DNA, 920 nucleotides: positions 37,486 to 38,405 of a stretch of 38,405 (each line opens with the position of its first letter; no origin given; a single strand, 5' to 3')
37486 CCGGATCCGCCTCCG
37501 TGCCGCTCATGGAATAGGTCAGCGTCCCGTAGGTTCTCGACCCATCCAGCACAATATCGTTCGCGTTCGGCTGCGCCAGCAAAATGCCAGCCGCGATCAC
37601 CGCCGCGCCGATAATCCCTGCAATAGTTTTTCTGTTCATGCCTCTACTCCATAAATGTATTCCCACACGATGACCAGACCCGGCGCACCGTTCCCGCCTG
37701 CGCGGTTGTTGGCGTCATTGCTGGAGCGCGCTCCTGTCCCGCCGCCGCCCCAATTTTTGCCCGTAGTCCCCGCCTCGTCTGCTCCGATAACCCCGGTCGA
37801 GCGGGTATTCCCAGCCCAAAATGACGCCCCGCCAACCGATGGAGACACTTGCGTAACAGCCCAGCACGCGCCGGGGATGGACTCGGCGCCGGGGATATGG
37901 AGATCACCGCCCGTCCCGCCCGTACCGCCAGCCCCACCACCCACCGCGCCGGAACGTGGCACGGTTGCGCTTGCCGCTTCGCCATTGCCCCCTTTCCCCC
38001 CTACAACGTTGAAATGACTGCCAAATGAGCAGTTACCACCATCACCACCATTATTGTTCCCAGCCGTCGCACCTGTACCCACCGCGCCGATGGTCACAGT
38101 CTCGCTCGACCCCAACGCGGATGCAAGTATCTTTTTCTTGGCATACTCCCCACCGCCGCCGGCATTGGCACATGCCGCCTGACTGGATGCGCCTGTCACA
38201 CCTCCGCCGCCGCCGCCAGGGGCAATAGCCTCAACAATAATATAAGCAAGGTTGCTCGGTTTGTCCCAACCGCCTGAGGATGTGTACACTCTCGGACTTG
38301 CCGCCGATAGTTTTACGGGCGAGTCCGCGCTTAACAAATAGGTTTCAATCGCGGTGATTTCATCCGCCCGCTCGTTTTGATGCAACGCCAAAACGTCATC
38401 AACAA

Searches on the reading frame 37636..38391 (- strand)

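Call 9: search_protein_families(library=pfam, proteins=[window:37636-38391:-], max_evalue=0.01)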
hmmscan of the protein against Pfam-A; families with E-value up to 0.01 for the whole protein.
window:37636-38391:- (251 aa): 1 family
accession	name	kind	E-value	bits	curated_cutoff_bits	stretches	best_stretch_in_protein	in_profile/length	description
PF21722.4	Gly_rich_2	-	5.3e-11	43.4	24.3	1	42-242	8-223/226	Glycine-rich domain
